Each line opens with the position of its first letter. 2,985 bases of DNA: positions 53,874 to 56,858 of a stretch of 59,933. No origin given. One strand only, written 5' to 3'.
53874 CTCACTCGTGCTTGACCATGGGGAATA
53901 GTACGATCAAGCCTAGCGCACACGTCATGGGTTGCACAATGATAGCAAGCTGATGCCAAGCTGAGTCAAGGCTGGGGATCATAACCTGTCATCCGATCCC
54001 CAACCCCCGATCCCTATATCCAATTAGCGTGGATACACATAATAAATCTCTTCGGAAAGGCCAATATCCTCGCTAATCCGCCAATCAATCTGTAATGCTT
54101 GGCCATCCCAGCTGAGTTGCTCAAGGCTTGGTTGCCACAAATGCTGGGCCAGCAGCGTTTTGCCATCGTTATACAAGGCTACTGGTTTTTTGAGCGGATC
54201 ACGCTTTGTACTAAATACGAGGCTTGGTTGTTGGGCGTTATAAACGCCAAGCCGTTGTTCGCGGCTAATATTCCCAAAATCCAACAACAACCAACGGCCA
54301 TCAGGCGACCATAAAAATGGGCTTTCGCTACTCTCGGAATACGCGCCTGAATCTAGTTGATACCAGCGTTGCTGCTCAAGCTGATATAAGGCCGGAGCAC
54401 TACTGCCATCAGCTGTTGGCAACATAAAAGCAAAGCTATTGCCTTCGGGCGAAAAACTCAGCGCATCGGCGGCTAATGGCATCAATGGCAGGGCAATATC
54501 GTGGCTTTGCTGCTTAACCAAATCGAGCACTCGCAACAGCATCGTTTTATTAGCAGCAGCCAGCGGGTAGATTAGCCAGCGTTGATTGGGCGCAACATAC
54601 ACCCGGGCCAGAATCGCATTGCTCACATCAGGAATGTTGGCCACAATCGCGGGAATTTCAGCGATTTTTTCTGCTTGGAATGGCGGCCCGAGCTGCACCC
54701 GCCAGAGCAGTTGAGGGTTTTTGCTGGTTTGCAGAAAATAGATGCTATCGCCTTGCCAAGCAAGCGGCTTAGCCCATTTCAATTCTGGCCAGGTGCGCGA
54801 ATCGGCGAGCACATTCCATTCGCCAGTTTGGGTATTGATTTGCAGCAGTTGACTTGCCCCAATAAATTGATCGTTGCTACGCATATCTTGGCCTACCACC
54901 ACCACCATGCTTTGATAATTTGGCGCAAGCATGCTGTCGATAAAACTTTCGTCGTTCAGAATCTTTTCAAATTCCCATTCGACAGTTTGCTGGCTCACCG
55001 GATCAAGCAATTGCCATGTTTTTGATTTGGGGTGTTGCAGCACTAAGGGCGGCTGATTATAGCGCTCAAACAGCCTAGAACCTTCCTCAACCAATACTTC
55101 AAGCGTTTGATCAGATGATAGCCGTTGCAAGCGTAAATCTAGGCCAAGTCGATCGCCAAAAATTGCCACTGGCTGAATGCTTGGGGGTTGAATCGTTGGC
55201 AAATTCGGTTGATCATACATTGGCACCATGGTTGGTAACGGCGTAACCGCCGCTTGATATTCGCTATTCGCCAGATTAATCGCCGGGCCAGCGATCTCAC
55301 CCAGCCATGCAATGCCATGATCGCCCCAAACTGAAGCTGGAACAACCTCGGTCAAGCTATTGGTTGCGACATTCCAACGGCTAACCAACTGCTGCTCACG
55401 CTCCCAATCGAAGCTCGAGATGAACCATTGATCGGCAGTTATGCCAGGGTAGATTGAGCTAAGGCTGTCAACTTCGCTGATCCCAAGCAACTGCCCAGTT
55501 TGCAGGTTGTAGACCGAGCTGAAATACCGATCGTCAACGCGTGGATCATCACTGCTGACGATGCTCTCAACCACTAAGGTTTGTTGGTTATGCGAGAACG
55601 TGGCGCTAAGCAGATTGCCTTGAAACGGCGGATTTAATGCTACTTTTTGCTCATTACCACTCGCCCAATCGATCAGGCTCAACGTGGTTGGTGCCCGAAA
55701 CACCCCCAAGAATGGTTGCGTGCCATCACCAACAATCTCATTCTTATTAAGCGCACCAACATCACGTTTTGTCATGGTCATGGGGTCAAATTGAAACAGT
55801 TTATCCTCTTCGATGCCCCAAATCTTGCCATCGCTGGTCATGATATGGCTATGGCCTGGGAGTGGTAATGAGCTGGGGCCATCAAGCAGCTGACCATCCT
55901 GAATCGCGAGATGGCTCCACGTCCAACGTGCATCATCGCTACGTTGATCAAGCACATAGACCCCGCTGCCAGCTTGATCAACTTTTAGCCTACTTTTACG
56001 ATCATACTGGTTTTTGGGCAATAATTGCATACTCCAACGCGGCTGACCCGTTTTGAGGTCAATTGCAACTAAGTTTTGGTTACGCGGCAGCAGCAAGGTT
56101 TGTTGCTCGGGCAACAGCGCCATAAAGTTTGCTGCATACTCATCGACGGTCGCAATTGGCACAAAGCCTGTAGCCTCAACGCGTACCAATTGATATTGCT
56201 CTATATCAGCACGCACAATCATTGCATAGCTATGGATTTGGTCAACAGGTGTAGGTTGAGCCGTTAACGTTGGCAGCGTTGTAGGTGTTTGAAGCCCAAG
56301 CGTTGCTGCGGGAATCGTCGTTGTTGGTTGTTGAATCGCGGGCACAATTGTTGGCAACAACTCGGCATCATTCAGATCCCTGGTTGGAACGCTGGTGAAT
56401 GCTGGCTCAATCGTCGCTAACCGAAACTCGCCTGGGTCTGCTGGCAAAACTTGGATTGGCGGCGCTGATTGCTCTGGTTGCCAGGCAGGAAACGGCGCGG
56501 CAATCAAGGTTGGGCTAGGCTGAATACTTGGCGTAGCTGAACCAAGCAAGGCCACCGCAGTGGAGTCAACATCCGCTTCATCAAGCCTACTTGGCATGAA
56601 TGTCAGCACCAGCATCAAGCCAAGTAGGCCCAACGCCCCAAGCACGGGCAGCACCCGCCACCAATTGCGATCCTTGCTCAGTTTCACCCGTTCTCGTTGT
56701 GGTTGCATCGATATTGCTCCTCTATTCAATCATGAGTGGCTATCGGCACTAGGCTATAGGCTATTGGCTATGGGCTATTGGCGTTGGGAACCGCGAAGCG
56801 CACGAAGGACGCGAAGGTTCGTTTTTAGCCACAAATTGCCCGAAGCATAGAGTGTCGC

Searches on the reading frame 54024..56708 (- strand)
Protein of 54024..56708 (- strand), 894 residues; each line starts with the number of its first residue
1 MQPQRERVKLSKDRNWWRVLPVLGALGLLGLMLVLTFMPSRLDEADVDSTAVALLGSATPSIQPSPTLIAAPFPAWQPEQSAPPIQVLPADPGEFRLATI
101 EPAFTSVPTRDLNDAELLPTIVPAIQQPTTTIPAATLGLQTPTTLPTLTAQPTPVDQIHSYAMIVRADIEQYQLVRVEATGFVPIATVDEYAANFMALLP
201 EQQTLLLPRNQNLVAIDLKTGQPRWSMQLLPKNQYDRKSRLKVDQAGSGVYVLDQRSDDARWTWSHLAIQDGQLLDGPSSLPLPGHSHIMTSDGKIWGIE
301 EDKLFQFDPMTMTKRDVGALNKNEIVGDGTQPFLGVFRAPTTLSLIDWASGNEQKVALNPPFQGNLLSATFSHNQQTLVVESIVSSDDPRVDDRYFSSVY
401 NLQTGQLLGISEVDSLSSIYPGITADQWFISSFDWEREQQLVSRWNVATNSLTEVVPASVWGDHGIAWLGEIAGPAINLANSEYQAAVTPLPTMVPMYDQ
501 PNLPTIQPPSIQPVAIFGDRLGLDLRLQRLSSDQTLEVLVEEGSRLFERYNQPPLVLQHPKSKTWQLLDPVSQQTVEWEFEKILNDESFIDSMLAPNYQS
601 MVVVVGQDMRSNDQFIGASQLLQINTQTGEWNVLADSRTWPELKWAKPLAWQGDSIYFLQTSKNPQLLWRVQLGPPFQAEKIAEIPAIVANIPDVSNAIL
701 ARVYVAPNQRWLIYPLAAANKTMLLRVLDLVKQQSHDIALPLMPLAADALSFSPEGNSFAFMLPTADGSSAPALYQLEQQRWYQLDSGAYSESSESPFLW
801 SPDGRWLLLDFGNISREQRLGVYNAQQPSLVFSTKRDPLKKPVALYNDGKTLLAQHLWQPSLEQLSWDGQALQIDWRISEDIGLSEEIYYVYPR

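Call 12: search_protein_families(library=pfam, proteins=[window:54024-56708:-], max_evalue=1)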
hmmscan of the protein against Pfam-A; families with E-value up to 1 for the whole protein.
window:54024-56708:- (894 aa): 2 families
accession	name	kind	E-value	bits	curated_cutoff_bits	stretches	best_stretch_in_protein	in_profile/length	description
PF13360.13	PQQ_2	-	0.036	14.2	27.6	1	202-237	118-153/233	Outer membrane protein assembly factor BamB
PF06807.19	Clp1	-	0.097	13.6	27.9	1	155-209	49-101/113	Pre-mRNA cleavage complex II protein Clp1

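Call 38: find_homologous_proteins(query=window:54027-56231:-, max_evalue=0.001)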
Query seq(735 aa) (735 aa): 14 proteins with E <= 0.001 among 8000 candidates.
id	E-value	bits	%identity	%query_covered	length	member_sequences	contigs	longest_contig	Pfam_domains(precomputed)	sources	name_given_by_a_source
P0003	0.0e+0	1566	94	100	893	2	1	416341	-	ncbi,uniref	ncbi:hypothetical protein [Herpetosiphon sp. NSE202]|uniref:hypothetical protein n=1 Tax=Herpetosiph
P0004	0.0e+0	1486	89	100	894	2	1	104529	-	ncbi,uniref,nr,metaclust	ncbi:hypothetical protein [Herpetosiphon geysericola]|uniref:Uncharacterized protein n=1 Tax=Herpeto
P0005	0.0e+0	1383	83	100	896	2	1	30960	-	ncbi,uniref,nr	ncbi:hypothetical protein [Herpetosiphon llansteffanensis]|uniref:hypothetical protein n=1 Tax=Herpe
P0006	0.0e+0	1142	68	100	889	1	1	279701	PF26550.2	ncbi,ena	-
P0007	8.5e-296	1001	60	100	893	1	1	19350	-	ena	-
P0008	8.7e-293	991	60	100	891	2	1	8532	PF26550.2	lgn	-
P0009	3.1e-292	989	59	100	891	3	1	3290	PF26550.2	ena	-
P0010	8.5e-292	988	60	100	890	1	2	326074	PF26550.2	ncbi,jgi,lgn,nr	ncbi:MAG: hypothetical protein LCH85_22390 [Chloroflexi bacterium]|nr:hypothetical protein [Chlorofl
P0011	4.0e-274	929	56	100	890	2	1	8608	PF26550.2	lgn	-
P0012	2.8e-264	897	57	100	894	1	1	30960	-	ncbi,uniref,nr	ncbi:hypothetical protein [Herpetosiphon llansteffanensis]|uniref:hypothetical protein n=1 Tax=Herpe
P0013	1.4e-227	776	49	100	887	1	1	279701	-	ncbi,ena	-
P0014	7.5e-220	750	50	98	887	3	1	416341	-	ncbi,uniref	ncbi:hypothetical protein [Herpetosiphon sp. NSE202]|uniref:hypothetical protein n=1 Tax=Herpetosiph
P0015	4.6e-213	728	49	98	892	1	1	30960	-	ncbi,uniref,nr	ncbi:hypothetical protein [Herpetosiphon llansteffanensis]|uniref:hypothetical protein n=1 Tax=Herpe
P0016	1.5e-210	719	54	85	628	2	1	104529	PF26550.2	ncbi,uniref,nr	ncbi:hypothetical protein SE18_00070 [Herpetosiphon geysericola]|uniref:Uncharacterized protein n=1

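Call 39: list_cluster_members(proteins=[window:54024-56708:-, window:56948-59611:-, window:45528-48581:+, window:44043-45107:-, window:51056-53437:-])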
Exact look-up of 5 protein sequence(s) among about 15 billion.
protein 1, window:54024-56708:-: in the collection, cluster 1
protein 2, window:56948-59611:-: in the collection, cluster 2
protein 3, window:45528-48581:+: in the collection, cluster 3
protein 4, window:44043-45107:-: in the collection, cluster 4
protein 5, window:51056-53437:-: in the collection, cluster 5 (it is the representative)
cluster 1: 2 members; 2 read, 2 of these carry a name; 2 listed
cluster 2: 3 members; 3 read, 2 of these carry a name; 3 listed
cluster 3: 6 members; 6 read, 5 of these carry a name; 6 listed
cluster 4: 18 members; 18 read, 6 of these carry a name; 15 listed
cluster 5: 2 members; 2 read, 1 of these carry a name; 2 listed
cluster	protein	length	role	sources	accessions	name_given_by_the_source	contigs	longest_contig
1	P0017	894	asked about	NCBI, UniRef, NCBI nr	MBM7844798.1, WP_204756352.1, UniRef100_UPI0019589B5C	hypothetical protein [Herpetosiphon giganteus] | hypothetical protein n=1 Tax=Herpetosiphon giganteus TaxID=2029754 RepID=UPI0019589B5C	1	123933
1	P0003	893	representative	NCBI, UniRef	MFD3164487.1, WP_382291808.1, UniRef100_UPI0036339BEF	hypothetical protein [Herpetosiphon sp. NSE202] | hypothetical protein n=1 Tax=Herpetosiphon sp. NSE202 TaxID=3351349 RepID=UPI0036339BEF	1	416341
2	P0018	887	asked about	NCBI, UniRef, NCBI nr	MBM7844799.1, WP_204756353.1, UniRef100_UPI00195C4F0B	hypothetical protein [Herpetosiphon giganteus] | hypothetical protein n=1 Tax=Herpetosiphon giganteus TaxID=2029754 RepID=UPI00195C4F0B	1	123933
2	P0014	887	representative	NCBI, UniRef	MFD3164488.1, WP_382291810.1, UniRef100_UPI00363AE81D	hypothetical protein [Herpetosiphon sp. NSE202] | hypothetical protein n=1 Tax=Herpetosiphon sp. NSE202 TaxID=3351349 RepID=UPI00363AE81D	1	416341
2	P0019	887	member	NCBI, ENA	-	-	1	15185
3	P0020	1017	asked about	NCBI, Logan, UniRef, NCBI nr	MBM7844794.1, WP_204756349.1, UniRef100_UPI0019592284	M4 family metallopeptidase [Herpetosiphon giganteus] | M4 family metallopeptidase n=1 Tax=Herpetosiphon giganteus TaxID=2029754 ...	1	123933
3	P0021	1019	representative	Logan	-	-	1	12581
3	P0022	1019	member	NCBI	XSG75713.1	M4 family metallopeptidase [Herpetosiphon llansteffanensis]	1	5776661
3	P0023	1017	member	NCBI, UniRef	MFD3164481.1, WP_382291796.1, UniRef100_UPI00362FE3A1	M4 family metallopeptidase [Herpetosiphon sp. NSE202] | M4 family metallopeptidase n=1 Tax=Herpetosiphon sp. NSE202 TaxID=3351349 ...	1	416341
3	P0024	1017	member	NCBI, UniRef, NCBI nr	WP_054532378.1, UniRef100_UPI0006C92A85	M4 family metallopeptidase [Herpetosiphon geysericola] | M4 family metallopeptidase n=1 Tax=Herpetosiphon geysericola TaxID=70996 ...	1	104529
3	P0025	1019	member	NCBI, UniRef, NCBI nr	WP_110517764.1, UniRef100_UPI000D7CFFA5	M4 family metallopeptidase [Herpetosiphon llansteffanensis] | M4 family metallopeptidase n=1 Tax=Herpetosiphon llansteffanensis TaxID=2094568 ...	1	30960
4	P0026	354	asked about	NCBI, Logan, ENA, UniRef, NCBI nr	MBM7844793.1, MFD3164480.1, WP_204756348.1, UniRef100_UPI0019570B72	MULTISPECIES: heat-inducible transcriptional repressor HrcA [Herpetosiphon] | heat-inducible transcriptional repressor HrcA n=1 Tax=Herpetosiphon TaxID=64 ... | heat-inducible transcriptional repressor HrcA [Herpetosiphon giganteus]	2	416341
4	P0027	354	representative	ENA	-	-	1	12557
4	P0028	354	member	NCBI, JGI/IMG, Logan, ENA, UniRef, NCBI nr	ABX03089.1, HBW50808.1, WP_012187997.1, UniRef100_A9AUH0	MAG TPA: heat-inducible transcription repressor HrcA [Herpetosiphon sp.] | Heat-inducible transcription repressor HrcA n=1 Tax=Herpetosiphon aurantiacus (strain ... | heat-inducible transcriptional repressor HrcA [Herpetosiphon sp.]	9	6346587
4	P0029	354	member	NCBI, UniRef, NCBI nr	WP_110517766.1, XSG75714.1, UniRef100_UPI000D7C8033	heat-inducible transcriptional repressor HrcA [Herpetosiphon llansteffanensis] | heat-inducible transcriptional repressor HrcA n=1 Tax=Herpetosiphon llansteffanensis ...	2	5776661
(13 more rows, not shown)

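Call 40: search_protein_families(library=pfam, proteins=[P0006, P0010, P0016], max_evalue=0.01)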
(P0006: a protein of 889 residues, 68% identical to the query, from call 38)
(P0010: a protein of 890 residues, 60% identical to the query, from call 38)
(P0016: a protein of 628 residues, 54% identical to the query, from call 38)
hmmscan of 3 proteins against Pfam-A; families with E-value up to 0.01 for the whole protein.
P0006 (889 aa): 1 family
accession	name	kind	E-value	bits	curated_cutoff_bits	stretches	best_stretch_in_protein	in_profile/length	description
PF13360.13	PQQ_2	-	0.0067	16.5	27.6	0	202-248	118-164/233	Outer membrane protein assembly factor BamB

P0010 (890 aa): 0 families

P0016 (628 aa): 1 family
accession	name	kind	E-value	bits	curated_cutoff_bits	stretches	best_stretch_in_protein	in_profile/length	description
PF25174.1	Beta-prop_THOC3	-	0.00092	18.7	305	0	531-590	93-148/272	THOC3 beta-propeller domain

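Call 42: find_encoding_contigs(protein=P0004, flank=10000, max_places=3)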
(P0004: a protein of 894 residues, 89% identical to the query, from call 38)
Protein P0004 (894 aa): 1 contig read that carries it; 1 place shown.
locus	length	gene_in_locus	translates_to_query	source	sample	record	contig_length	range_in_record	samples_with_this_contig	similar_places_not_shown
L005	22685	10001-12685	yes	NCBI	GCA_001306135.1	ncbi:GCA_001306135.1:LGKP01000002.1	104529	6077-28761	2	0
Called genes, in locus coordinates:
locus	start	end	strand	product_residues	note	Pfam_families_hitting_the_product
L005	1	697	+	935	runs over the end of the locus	PF00912:Transgly, PF00905:Transpeptidase, PF06832:BiPBP_C (faint), PF17957:Big_7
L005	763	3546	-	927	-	PF00929:RNase_T, PF00270:DEAD, PF04851:ResIII (faint), PF06733:DEAD_2 (weak), PF13307:Helicase_C_2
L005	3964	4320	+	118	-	PF22747:Zn_ribbon_DUF2089, PF09862:DUF2089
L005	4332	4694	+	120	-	PF22746:SHOCT-like_DUF2089-C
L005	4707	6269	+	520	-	PF22746:SHOCT-like_DUF2089-C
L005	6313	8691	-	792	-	PF00989:PAS (weak), PF13426:PAS_9, PF00989:PAS, PF13426:PAS_9 (weak), PF08447:PAS_3, PF13185:GAF_2 (weak), PF01966:HD, PF13487:HD_5, +3 more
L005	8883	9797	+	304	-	PF02585:PIG-L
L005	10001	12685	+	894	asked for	-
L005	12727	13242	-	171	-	-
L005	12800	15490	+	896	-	-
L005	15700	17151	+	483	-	-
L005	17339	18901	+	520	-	-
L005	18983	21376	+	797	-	-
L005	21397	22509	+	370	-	-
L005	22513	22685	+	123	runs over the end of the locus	-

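Call 43: find_encoding_contigs(protein=P0006, flank=10000, max_places=3)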
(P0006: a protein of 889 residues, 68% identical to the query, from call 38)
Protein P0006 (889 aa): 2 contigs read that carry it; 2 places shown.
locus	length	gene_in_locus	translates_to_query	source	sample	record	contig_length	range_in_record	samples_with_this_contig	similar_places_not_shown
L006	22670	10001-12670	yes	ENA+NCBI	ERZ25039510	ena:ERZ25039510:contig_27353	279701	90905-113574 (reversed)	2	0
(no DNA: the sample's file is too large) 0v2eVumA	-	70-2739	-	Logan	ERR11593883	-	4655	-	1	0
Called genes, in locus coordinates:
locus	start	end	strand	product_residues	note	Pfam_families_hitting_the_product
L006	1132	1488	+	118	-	PF22747:Zn_ribbon_DUF2089, PF09862:DUF2089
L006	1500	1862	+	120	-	PF22746:SHOCT-like_DUF2089-C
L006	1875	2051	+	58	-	-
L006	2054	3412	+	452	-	-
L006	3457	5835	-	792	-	PF00989:PAS (weak), PF08448:PAS_4 (faint), PF13426:PAS_9, PF00989:PAS, PF08447:PAS_3, PF13185:GAF_2 (weak), PF01966:HD, PF13487:HD_5, +2 more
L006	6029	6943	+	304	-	PF02585:PIG-L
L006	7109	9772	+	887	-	-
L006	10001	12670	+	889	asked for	PF26550:Tricorn_2nd (weak)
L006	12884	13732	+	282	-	-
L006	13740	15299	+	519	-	-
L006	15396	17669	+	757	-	-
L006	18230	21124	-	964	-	PF07504:FTP, PF01447:Peptidase_M4, PF02868:Peptidase_M4_C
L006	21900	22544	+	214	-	PF03444:WHD_HrcA (weak), PF12840:HTH_20 (weak), PF08220:HTH_DeoR (weak), PF08279:HTH_11 (weak), PF01628:HrcA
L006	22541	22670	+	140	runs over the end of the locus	PF01628:HrcA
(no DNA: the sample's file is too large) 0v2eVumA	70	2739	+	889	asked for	PF26550:Tricorn_2nd (weak)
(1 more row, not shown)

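Call 44: find_encoding_contigs(protein=P0010, flank=10000, max_places=3)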
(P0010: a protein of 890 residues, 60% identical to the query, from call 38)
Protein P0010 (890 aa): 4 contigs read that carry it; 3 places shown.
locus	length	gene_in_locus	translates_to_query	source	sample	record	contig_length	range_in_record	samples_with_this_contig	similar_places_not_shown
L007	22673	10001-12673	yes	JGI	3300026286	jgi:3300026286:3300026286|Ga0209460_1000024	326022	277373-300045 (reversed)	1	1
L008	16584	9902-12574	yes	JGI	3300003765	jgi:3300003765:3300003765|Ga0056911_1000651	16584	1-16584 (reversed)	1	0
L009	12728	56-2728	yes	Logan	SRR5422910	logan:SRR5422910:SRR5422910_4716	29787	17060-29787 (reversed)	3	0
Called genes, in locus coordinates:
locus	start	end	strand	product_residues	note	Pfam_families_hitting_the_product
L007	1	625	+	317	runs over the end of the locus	PF04041:Glyco_hydro_130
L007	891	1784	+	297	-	PF00892:EamA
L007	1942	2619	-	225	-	-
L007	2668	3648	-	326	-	-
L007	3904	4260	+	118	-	PF22747:Zn_ribbon_DUF2089, PF09862:DUF2089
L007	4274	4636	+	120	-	PF22746:SHOCT-like_DUF2089-C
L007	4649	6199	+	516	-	-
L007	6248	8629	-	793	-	PF00989:PAS (weak), PF13426:PAS_9, PF00989:PAS, PF13188:PAS_8 (weak), PF13426:PAS_9, PF08447:PAS_3, PF01966:HD, PF13487:HD_5, +4 more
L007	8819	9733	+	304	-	PF02585:PIG-L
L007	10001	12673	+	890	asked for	PF26550:Tricorn_2nd (faint)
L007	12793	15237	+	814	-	-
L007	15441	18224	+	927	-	PF00929:RNase_T, PF00270:DEAD, PF04851:ResIII (weak), PF06733:DEAD_2 (weak), PF13307:Helicase_C_2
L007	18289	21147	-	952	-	PF00912:Transgly, PF00905:Transpeptidase, PF06832:BiPBP_C (faint), PF17957:Big_7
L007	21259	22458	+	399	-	PF00089:Trypsin, PF13365:Trypsin_2, PF13180:PDZ_2, PF17820:PDZ_6 (faint)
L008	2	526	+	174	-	?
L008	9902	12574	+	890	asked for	PF26550:Tricorn_2nd (faint)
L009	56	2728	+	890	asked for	PF26550:Tricorn_2nd (faint)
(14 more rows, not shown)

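Call 64: predict_structure(alignment_id=A1)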
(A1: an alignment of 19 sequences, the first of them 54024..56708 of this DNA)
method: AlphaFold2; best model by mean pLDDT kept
length: 894 residues; sequences in the alignment: 19
mean_pLDDT: 74.1   pTM: 0.52
mean pLDDT of the five models: 74.1, 74.0, 72.4, 70.2, 65.6
residues with pLDDT >= 90: 212; 70-90: 411; 50-70: 122; < 50: 149
segments of 3 or more residues with pLDDT < 50: 3-16, 35-83, 90-150, 388-390, 495-500, 586-588, 882-884
pLDDT, mean of each block of 10 residues (from residue 1): 33 44 54 41 28 26 28 31 48 31 26 29 29 28 40 64 86 90 91 89 92 92 92 77 92 85 92 89 77 92 89 89 86 89 90 87 75 91 65 80 89 83 87 78 88 86 87 83 83 51 63 83 78 84 83 83 83 87 60 89 76 72 91 87 88 91 80 83 86 67 89 86 89 88 68 90 71 87 74 65 84 63 83 79 84 77 85 78 66 76
secondary structure, 60 per line:
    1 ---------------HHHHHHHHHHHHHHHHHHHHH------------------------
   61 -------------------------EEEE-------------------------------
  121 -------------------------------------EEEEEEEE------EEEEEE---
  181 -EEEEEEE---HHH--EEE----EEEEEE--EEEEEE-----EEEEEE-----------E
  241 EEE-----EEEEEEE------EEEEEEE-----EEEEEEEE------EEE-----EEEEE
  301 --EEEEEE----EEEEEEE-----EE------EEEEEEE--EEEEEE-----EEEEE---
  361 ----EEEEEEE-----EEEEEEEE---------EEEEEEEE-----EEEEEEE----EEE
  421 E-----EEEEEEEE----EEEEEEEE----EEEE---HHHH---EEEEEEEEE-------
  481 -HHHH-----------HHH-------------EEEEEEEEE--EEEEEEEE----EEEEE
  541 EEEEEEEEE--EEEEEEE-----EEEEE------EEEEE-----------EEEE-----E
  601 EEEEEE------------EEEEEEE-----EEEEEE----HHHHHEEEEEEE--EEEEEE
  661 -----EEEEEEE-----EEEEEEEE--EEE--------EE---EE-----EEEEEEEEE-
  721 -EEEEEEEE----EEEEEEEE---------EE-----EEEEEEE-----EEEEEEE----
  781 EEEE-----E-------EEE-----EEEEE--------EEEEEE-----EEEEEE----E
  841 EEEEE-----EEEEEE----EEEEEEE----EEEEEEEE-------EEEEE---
elements in order (helices of 4 or more, strands of 3 or more residues): H16-36 E86-89 E158-165 E172-177 E182-188 E197-199 E204-209 E212-217 E223-228 E240-243 E249-255 E262-268 E274-281 E288-290 E296-300 E303-308 E313-319 E333-339 E342-347 E353-357 E365-371 E377-384 E394-401 E407-413 E418-421 E427-434 E439-446 E451-454 H458-461 E465-473 H482-485 E513-521 E524-531 E536-549 E552-558 E564-568 E575-579 E591-594 E600-606 E619-625 E631-636 H641-645 E646-652 E655-660 E666-672 E678-685 E688-690 E711-719 E722-729 E734-741 E758-764 E770-776 E781-784 E798-800 E806-810 E819-824 E830-835 E840-845 E851-856 E861-867 E872-879 E887-891
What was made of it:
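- In the AlphaFold model of paralog p3 (residues 513-891), the equivalent stretch forms the second propeller (call 64).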

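Call 67: fold_search(model_id=the predicted structure, library=pdb)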
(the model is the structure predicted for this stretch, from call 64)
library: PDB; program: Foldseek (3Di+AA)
matches with E <= 10: 1700; with E <= 0.001: 1228
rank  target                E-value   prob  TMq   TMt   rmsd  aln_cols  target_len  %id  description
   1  9d5n_CH               2.4e-16  1.00  0.21  0.29  18.5       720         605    9  48-nm doublet microtubule from Trichomonas vaginalis strain G3 (released 2025-05-14)
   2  9e2g_2B               7.5e-16  1.00  0.21  0.29  18.3       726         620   10  Cryo-EM structure of 48 nm repeat of microtubule doublet from T. brucei flagellum (released 2025-03-12)
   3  9e2g_2C               8.2e-16  1.00  0.21  0.28  18.7       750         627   10  Cryo-EM structure of 48 nm repeat of microtubule doublet from T. brucei flagellum (released 2025-03-12)
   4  9n73_LQ               1.3e-15  1.00  0.19  0.20  20.0       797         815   10  SSU processome maturation and disassembly, State G (released 2025-10-29)
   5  9e78_0L               1.7e-15  1.00  0.21  0.29  17.2       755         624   10  48-nm repeat of the Leishmania tarentolae doublet microtubule (released 2025-03-12)
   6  9n6z_LQ               2.4e-15  1.00  0.19  0.20  23.1       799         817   10  SSU processome maturation and disassembly, State D (released 2025-11-05)
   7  9n6v_LQ               2.9e-15  1.00  0.19  0.20  22.9       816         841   11  SSU processome maturation and disassembly, State A (released 2025-11-05)
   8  8i7o_P1               3.1e-15  1.00  0.22  0.31  18.2       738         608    7  In situ structure of axonemal doublet microtubules in mouse sperm with 16-nm repeat (released 2023-10-11)
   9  9n74_LQ               3.4e-15  1.00  0.19  0.20  22.4       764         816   10  SSU processome maturation and disassembly, State H (released 2025-10-29)
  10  8iyj_e                6.5e-15  1.00  0.22  0.30  18.1       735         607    8  Cryo-EM structure of the 48-nm repeat doublet microtubule from mouse sperm (released 2023-07-05)
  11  9n77_LT               7.9e-15  1.00  0.21  0.22  19.4       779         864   11  SSU processome maturation and disassembly, State K (released 2025-11-05)
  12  9cpc_1S               1.3e-14  1.00  0.21  0.30  18.0       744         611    9  Atomic model of porcine brain ventricles cilia doublet microtubule (48-nm periodicity) (released 2024-10-23)
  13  7ung_e                1.3e-14  1.00  0.22  0.30  18.3       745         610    8  48-nm repeat of the human respiratory doublet microtubule (released 2022-10-05)
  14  9n6v_LT               1.3e-14  1.00  0.20  0.20  20.3       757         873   11  SSU processome maturation and disassembly, State A (released 2025-11-05)
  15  3shf                  1.6e-14  1.00  0.22  0.19  15.2       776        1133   11  Crystal structure of the R265S mutant of full-length murine Apaf-1 (released 2011-08-24)
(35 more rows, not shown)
